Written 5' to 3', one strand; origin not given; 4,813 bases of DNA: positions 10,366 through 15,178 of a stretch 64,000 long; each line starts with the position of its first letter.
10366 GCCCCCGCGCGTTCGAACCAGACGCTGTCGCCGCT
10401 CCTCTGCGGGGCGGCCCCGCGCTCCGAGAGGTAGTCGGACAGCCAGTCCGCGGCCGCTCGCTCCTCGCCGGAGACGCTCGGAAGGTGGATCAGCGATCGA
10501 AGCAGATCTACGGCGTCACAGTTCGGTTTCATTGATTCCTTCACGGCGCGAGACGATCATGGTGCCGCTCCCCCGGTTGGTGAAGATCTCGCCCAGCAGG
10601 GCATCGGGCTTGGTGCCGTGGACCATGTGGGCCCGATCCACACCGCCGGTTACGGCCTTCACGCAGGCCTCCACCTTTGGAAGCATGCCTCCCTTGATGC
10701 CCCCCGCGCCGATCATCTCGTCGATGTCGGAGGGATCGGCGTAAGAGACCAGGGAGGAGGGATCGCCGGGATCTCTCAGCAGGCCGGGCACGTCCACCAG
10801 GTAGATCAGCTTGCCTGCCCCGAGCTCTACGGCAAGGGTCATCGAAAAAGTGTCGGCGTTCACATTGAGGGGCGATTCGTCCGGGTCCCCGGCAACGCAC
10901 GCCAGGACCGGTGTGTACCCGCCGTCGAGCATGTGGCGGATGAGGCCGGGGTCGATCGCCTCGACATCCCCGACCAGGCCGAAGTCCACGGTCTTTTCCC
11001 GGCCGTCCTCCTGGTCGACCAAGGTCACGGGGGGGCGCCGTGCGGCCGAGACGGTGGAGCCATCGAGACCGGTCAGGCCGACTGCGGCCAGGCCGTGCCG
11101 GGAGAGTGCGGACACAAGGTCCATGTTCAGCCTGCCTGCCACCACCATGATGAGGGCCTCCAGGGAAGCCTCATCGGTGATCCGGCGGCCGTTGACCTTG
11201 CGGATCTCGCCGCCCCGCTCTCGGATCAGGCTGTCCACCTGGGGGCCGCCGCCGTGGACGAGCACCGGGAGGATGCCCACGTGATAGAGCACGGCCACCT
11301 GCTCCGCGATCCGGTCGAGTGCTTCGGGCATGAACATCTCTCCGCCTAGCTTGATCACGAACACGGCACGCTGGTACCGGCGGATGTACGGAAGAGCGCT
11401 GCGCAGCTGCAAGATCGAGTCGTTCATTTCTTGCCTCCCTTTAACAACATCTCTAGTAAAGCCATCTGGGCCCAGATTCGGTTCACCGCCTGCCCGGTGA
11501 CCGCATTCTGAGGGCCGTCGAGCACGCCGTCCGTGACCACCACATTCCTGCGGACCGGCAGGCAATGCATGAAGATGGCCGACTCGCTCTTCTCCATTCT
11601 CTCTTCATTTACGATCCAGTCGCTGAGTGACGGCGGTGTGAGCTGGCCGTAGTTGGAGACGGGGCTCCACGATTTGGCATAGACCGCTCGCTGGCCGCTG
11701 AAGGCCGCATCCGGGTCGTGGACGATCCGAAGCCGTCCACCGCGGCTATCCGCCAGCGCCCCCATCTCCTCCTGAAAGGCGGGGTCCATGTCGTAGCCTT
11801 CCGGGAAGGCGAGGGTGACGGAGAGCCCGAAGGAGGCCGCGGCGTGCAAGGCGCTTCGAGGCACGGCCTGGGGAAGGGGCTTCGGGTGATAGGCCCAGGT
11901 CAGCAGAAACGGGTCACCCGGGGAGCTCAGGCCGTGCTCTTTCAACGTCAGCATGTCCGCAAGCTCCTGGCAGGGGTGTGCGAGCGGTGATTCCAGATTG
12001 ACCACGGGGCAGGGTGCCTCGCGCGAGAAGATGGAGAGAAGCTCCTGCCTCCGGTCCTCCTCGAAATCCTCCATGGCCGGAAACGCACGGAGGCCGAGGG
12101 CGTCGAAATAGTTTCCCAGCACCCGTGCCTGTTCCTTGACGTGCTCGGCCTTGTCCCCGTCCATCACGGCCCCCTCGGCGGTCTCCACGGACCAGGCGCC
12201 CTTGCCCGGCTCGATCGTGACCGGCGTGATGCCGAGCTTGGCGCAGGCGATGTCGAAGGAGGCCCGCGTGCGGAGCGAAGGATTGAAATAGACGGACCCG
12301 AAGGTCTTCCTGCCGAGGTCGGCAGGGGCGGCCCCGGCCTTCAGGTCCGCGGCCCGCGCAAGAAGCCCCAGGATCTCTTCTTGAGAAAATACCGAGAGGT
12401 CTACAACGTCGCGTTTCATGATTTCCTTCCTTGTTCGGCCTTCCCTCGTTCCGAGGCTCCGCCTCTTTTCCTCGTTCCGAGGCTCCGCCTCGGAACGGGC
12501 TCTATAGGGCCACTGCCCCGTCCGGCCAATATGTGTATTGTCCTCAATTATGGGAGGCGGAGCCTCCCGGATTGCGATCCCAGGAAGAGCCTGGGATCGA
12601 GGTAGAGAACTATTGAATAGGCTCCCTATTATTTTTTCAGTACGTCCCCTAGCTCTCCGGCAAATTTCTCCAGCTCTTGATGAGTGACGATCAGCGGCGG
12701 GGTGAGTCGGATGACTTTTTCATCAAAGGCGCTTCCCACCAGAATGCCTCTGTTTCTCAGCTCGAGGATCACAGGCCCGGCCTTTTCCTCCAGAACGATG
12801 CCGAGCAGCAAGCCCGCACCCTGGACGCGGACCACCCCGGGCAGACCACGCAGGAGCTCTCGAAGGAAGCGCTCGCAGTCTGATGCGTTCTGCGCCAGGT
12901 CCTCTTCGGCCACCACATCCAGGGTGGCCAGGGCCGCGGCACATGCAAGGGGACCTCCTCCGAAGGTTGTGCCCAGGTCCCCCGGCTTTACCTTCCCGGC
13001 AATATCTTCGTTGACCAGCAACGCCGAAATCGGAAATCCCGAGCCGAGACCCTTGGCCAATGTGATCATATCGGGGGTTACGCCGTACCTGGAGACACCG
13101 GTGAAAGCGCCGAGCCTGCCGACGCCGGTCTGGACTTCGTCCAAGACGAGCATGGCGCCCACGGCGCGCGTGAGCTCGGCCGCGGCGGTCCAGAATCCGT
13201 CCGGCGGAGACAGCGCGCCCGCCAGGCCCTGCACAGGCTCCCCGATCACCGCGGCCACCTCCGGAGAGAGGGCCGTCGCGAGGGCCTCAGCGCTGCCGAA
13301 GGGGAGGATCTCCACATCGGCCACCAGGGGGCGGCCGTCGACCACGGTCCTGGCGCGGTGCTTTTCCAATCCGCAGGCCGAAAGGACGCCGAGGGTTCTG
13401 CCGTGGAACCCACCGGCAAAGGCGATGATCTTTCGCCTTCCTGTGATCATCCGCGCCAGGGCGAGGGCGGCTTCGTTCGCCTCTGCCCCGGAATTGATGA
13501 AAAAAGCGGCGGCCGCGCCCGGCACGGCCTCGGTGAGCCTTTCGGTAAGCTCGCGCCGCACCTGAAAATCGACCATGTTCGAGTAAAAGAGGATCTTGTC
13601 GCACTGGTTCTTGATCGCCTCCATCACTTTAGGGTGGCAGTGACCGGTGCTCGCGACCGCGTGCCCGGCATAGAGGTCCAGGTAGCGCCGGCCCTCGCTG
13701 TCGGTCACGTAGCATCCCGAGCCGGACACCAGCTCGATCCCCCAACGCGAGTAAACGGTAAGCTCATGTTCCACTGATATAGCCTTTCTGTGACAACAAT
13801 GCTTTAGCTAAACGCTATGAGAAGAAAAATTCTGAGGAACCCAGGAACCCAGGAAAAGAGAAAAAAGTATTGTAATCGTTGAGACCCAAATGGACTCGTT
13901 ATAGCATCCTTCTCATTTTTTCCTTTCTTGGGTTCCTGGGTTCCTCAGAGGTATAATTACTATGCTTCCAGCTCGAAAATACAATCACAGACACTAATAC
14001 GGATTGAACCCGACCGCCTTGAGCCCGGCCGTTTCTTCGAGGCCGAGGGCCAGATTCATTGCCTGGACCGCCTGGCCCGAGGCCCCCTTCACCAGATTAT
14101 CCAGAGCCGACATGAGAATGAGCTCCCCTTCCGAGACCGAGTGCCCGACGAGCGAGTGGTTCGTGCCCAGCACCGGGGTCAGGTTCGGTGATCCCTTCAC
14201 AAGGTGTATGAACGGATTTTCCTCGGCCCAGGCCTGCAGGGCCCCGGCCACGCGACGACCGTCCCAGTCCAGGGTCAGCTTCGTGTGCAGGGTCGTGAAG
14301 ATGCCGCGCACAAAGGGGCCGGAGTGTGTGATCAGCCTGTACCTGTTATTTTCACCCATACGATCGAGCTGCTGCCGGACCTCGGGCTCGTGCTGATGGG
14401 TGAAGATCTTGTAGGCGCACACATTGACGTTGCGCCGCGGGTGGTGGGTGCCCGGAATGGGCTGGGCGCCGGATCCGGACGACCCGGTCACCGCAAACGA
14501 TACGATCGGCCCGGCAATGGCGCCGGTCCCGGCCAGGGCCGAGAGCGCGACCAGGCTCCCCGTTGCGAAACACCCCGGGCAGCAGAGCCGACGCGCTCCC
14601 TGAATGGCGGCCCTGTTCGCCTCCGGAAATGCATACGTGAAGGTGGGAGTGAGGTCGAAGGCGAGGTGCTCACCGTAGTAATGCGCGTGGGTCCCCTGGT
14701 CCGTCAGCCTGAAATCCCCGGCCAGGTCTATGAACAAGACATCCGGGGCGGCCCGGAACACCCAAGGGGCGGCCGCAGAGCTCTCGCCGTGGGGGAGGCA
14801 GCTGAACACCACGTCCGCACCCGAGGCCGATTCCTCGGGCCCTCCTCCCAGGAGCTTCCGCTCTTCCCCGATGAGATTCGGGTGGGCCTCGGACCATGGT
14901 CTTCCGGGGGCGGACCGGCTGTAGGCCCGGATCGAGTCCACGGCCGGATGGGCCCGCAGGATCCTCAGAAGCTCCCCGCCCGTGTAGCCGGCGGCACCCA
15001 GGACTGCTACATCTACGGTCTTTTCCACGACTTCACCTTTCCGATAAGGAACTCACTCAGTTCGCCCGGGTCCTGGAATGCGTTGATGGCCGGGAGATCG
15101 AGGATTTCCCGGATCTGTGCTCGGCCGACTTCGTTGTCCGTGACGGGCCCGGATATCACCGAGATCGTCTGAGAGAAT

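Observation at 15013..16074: Uncharacterised P-loop protein coupled into the arginine operon, which lacks any argA or argJ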

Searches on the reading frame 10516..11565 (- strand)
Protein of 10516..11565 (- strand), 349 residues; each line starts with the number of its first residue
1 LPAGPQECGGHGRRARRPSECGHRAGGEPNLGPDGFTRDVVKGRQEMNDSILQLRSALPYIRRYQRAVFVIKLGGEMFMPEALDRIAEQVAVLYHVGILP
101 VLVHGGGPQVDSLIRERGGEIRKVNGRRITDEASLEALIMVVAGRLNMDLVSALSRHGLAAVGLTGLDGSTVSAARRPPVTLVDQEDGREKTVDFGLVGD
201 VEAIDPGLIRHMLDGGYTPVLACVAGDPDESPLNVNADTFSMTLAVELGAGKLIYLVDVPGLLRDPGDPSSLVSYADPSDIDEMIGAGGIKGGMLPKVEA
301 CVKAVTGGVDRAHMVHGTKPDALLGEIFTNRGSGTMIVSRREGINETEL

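Call 3: search_protein_families(library=pfam, proteins=[window:10516-11565:-], max_evalue=0.01)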
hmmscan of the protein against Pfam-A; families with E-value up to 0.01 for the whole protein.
window:10516-11565:- (349 aa): 1 family
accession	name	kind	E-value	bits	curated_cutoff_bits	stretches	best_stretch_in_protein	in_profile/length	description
PF00696.33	AA_kinase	-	1.1e-43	150.1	24.9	1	68-315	2-233/234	Amino acid kinase family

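Call 4: search_protein_families(library=ncbifam, proteins=[window:10516-11565:-], max_evalue=0.01)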
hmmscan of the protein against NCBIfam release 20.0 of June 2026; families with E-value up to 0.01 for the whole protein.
window:10516-11565:- (349 aa): 15 families
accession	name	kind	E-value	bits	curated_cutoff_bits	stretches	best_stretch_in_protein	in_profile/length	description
TIGR00761.1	argB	equivalog_domain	2e-61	207.5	151.3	1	69-313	2-230/231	acetylglutamate kinase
NF010659.0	PRK14058.1-1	equivalog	4.1e-44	150.7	223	1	69-319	2-251/267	[LysW]-aminoadipate kinase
NF003641.0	PRK05279.1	equivalog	3.3e-43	148.2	344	1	46-340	5-292/441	amino-acid N-acetyltransferase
TIGR01890.1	N-Ac-Glu-synth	equivalog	3.7e-39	134.9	202.85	1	53-339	4-279/429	amino-acid N-acetyltransferase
NF003387.0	PRK04531.1-2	equivalog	3e-38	131.4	426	1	66-345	36-293/441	acetylglutamate kinase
NF010661.0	PRK14058.1-3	equivalog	1.4e-34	119.5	251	1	69-316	3-252/283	acetylglutamate/acetylaminoadipate kinase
NF010662.0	PRK14058.1-4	equivalog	2.1e-33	115.7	194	1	69-338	2-262/264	[LysW]-aminoadipate/[LysW]-glutamate kinase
NF003386.0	PRK04531.1-1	equivalog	8.2e-25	87.6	417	1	68-338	43-292/442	acetylglutamate kinase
NF010660.0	PRK14058.1-2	equivalog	7.4e-18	65.3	241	1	70-312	3-237/249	[LysW]-aminoadipate/[LysW]-glutamate kinase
NF009008.0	PRK12354.1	subfamily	1.4e-06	27.7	361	1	235-319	203-285/308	carbamate kinase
TIGR00746.1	arcC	equivalog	1.5e-06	27.4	358.25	1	236-318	209-293/309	carbamate kinase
TIGR01092.1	P5CS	equivalog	2.3e-05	22.8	796.75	1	229-337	161-273/715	delta l-pyrroline-5-carboxylate synthetase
NF009007.0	PRK12352.1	subfamily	0.00015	20.8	266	0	204-338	183-314/316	carbamate kinase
TIGR01027.1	proB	equivalog_domain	0.00083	18.6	186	1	238-346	146-260/363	glutamate 5-kinase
NF041054.1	WAxxUGC_long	equivalog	0.0023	17.3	300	1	139-188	47-94/354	ResA-like WAxxUGC motif-containing protein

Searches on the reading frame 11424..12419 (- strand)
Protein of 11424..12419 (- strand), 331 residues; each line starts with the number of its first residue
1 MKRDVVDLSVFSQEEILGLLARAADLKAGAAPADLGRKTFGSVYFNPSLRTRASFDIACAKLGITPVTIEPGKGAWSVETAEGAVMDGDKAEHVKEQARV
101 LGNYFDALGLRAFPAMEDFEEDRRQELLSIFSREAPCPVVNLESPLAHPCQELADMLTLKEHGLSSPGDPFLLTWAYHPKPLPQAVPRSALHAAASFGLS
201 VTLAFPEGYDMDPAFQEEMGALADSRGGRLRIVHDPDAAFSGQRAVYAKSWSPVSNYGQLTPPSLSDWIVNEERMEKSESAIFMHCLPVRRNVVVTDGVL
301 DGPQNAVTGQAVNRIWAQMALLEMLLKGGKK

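Call 3: search_protein_families(library=pfam, proteins=[window:11424-12419:-], max_evalue=0.01)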
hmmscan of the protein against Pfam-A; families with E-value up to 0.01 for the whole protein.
window:11424-12419:- (331 aa): 2 families
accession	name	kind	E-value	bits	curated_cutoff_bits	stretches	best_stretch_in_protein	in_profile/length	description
PF02729.26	OTCace_N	-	5.3e-28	98.4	29.9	1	3-161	1-148/148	Aspartate/ornithine carbamoyltransferase, carbamoyl-P binding domain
PF00185.30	OTCace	-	2.8e-26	92.9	29.4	1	186-324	15-156/157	Aspartate/ornithine carbamoyltransferase, Asp/Orn binding domain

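Call 4: search_protein_families(library=ncbifam, proteins=[window:11424-12419:-], max_evalue=0.01)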
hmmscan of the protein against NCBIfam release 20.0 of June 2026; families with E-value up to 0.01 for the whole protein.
window:11424-12419:- (331 aa): 16 families
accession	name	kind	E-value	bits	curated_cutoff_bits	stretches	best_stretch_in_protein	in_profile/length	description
NF003384.0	PRK04523.1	equivalog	3.2e-108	361.8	288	1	4-327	5-334/336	N-acetylornithine carbamoyltransferase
NF001986.0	PRK00779.1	subfamily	1.1e-49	169.3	306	1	2-327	5-305/307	ornithine carbamoyltransferase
TIGR00658.1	orni_carb_tr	equivalog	3.2e-44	151.3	280.85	1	3-326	1-303/304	ornithine carbamoyltransferase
NF011380.0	PRK14805.1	equivalog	3.7e-37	128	421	1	4-327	3-301/302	ornithine carbamoyltransferase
TIGR04384.1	putr_carbamoyl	exception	3.3e-31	108.6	500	1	5-326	2-307/330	putrescine carbamoyltransferase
NF005538.0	PRK07200.1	equivalog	1.8e-24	86.5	453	1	42-256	65-277/396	knotted carbamoyltransferase YgeW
TIGR03316.1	ygeW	equivalog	1.7e-23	83.1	500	1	42-257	62-275/391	knotted carbamoyltransferase YgeW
NF003286.0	PRK04284.1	subfamily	4.3e-20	72.1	515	1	3-292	7-279/332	ornithine carbamoyltransferase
TIGR00670.1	asp_carb_tr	equivalog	6.8e-20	71.4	236.95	2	3-219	1-198/304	aspartate carbamoyltransferase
NF002032.1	PRK00856.1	equivalog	5.1e-19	68.6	263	1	3-325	1-296/297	aspartate carbamoyltransferase catalytic subunit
NF009213.0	PRK12562.1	subfamily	9.6e-17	61.4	559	1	7-290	11-278/334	ornithine carbamoyltransferase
NF002470.0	PRK01713.1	equivalog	3.2e-12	46.5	545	1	3-293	8-281/334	ornithine carbamoyltransferase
NF011379.0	PRK14804.1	equivalog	3e-08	33.2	373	0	268-326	252-309/311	ornithine carbamoyltransferase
NF010387.0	PRK13814.1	equivalog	4.1e-08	32.5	660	1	278-326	255-303/310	aspartate carbamoyltransferase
NF006046.0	PRK08192.1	equivalog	1.8e-05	24.2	512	1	40-161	48-149/339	aspartate carbamoyltransferase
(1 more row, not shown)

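Call 33: search_solved_structures(query=window:11424-12419:-, max_evalue=1e-20, show_alignments=3)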
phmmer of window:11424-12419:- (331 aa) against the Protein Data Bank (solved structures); distinct sequences matched with E-value up to 1e-20: 24.
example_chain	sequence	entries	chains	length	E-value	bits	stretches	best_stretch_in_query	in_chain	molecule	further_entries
3l02_A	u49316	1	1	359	1.8e-77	263.9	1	11-326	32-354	N-acetylornithine carbamoyltransferase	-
3l05_A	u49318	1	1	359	4.7e-77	262.5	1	11-326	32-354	N-acetylornithine carbamoyltransferase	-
3m4n_A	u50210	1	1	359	4.7e-77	262.5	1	11-326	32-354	N-acetylornithine carbamoyltransferase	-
3l06_A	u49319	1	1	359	6.5e-77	262.1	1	11-326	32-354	N-acetylornithine carbamoyltransferase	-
3kzc_A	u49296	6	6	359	8.9e-77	261.6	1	11-326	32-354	N-acetylornithine carbamoyltransferase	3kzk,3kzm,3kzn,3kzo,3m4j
3m5c_A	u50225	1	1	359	8.9e-77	261.6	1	11-326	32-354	N-acetylornithine carbamoyltransferase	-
3l04_A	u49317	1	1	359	8.9e-77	261.6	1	11-326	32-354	N-acetylornithine carbamoyltransferase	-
3m5d_A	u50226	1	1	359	1.2e-76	261.1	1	11-326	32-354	N-acetylornithine carbamoyltransferase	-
1js1_X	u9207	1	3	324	3.3e-61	210.5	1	21-327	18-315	Transcarbamylase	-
2g7m_X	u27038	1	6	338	5.6e-61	209.7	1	21-327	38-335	putative ornithine carbamoyltransferase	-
2fg6_X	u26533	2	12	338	5.6e-61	209.7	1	21-327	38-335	putative ornithine carbamoyltransferase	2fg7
3gd5_A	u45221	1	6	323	1.8e-34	122.6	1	3-328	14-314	Ornithine carbamoyltransferase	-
4nf2_A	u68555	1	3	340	6.8e-31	110.8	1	3-328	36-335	Ornithine carbamoyltransferase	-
4ep1_A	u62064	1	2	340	8.8e-31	110.5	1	3-328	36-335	Ornithine carbamoyltransferase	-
4oh7_A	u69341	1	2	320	2.6e-28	102.3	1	6-326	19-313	Ornithine carbamoyltransferase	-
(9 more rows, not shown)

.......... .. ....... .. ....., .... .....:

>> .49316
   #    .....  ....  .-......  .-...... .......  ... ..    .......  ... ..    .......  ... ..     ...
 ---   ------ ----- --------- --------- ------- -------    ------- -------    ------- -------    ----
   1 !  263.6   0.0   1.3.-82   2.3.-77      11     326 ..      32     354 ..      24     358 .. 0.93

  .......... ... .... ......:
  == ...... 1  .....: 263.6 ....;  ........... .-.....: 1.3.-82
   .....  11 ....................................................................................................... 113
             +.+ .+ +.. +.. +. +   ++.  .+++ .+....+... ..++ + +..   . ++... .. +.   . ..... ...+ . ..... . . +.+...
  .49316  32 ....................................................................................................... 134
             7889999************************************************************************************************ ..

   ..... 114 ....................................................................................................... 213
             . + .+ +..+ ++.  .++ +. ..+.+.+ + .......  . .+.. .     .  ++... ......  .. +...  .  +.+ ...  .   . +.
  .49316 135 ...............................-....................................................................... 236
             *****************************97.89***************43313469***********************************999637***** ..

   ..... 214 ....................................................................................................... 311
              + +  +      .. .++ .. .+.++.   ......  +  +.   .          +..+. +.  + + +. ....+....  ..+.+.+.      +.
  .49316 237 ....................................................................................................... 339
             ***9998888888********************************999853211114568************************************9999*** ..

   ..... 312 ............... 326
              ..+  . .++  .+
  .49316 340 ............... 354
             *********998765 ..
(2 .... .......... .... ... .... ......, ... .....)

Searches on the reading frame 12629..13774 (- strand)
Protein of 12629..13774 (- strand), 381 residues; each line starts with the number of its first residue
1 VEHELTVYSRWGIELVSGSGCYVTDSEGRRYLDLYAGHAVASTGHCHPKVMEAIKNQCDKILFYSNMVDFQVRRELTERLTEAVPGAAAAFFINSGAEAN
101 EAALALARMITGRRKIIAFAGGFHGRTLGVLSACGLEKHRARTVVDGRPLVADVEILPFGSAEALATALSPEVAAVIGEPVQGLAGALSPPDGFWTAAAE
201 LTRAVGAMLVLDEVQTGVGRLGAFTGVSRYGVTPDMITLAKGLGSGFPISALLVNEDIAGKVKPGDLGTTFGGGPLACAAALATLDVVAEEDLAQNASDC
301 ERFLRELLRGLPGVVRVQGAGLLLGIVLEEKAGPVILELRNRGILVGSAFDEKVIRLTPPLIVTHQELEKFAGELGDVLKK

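Call 3: search_protein_families(library=pfam, proteins=[window:12629-13774:-], max_evalue=0.01)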
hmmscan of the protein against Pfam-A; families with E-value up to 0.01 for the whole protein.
window:12629-13774:- (381 aa): 1 family
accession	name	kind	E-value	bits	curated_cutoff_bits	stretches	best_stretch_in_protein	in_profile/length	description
PF00202.27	Aminotran_3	-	7.6e-98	328.3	30.5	1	15-378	13-402/403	Aminotransferase class-III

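Call 4: search_protein_families(library=ncbifam, proteins=[window:12629-13774:-], max_evalue=0.01)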
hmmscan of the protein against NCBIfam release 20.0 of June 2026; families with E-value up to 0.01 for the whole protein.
window:12629-13774:- (381 aa): 69 families (the best 25 are shown)
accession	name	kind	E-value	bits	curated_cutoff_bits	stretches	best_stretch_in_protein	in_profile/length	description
NF002874.0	PRK03244.1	equivalog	1.5e-111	373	457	1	5-380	19-393/399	acetylornithine transaminase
TIGR00707.1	argD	subfamily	9.5e-109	363.7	410.05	1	5-378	3-379/381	acetylornithine/succinylornithine family transaminase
NF002797.0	PRK02936.1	equivalog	2.5e-96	322.7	496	1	2-380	2-378/385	acetylornithine transaminase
NF002325.0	PRK01278.1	subfamily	1e-93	314.1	372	1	4-378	6-385/395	acetylornithine transaminase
NF042418.1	LysJ_Th_th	equivalog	4.5e-85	285.9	700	1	3-379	10-385/386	[LysW]-aminoadipate semialdehyde transaminase LysJ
NF045491.1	LysJ_Sulfobales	equivalog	1.2e-84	284.5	700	1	5-370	4-368/386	[LysW]-aminoadipate semialdehyde/glutamate semialdehyde transaminase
NF003087.0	PRK04013.1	equivalog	9.3e-84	281.6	528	1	10-378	5-357/364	acetylornithine/acetyl-lysine aminotransferase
NF004426.0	PRK05769.1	equivalog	2.2e-83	280.5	552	2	171-379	220-437/441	acetyl ornithine aminotransferase family protein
NF005993.0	PRK08117.1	subfamily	1.7e-82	277.4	574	2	171-370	206-418/433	aspartate aminotransferase family protein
NF003468.0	PRK05093.1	subfamily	6.4e-80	268.8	522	1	7-370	19-390/405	acetylornithine/succinyldiaminopimelate transaminase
TIGR03246.1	arg_catab_astC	subfamily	1.5e-76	257.9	609.95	1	7-370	13-384/397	acetylornithine/succinylornithine family transaminase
NF003273.0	PRK04260.1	equivalog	8e-76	255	616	1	5-372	5-368/376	acetylornithine transaminase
NF003145.0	PRK04073.1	equivalog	3.5e-74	249.7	656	1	12-375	23-391/396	ornithine--oxo-acid transaminase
TIGR01885.1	Orn_aminotrans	equivalog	6.6e-73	245.7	378.4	1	8-371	16-393/402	ornithine--oxo-acid transaminase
NF053554.1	prodigi_MAP_PigE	equivalog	1.4e-72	245.3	850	1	17-331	406-730/837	prodigiosin MAP biosynthesis aminotransferase PigE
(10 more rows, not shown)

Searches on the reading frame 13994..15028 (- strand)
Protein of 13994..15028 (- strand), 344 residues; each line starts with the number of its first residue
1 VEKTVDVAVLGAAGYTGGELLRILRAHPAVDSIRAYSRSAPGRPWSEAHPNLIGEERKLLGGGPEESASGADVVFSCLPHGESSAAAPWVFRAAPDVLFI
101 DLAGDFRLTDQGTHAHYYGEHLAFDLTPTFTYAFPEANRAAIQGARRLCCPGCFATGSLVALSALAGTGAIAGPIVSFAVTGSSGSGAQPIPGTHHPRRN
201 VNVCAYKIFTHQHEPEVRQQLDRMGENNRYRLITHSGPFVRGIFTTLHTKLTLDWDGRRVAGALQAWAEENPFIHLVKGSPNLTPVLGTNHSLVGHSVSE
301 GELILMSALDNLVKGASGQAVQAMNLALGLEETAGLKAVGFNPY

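Call 3: search_protein_families(library=pfam, proteins=[window:13994-15028:-], max_evalue=0.01)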
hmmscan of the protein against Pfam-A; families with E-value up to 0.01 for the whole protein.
window:13994-15028:- (344 aa): 3 families
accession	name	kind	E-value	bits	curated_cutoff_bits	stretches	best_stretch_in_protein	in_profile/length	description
PF22698.1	Semialdhyde_dhC_1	-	5.2e-34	117.9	27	1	153-311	1-165/165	Semialdehyde dehydrogenase, dimerisation domain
PF01118.30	Semialdhyde_dh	-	1.6e-22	80.6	26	1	7-144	2-120/121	Semialdehyde dehydrogenase, NAD binding domain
PF02774.23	Semialdhyde_dhC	-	7e-10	39.8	26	1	175-314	14-184/184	Semialdehyde dehydrogenase, dimerisation domain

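Call 4: search_protein_families(library=ncbifam, proteins=[window:13994-15028:-], max_evalue=0.01)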
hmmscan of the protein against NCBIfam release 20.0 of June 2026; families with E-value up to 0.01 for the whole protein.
window:13994-15028:- (344 aa): 5 families
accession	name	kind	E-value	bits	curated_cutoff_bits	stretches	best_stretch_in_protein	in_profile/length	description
TIGR01850.1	argC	equivalog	3.3e-89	299.5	233.6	1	6-343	2-345/345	N-acetyl-gamma-glutamyl-phosphate reductase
TIGR01851.1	argC_other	equivalog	5.9e-18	65.2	229.85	1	123-330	82-310/310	N-acetyl-gamma-glutamyl-phosphate reductase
NF006416.0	PRK08664.1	subfamily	1.3e-05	24.6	232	1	3-83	2-89/350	aspartate-semialdehyde dehydrogenase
NF011456.0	PRK14874.1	equivalog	7.7e-05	21.9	223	0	2-37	2-38/346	aspartate-semialdehyde dehydrogenase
TIGR00978.1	asd_EA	equivalog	0.00022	20.4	301.2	1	5-81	1-85/342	aspartate-semialdehyde dehydrogenase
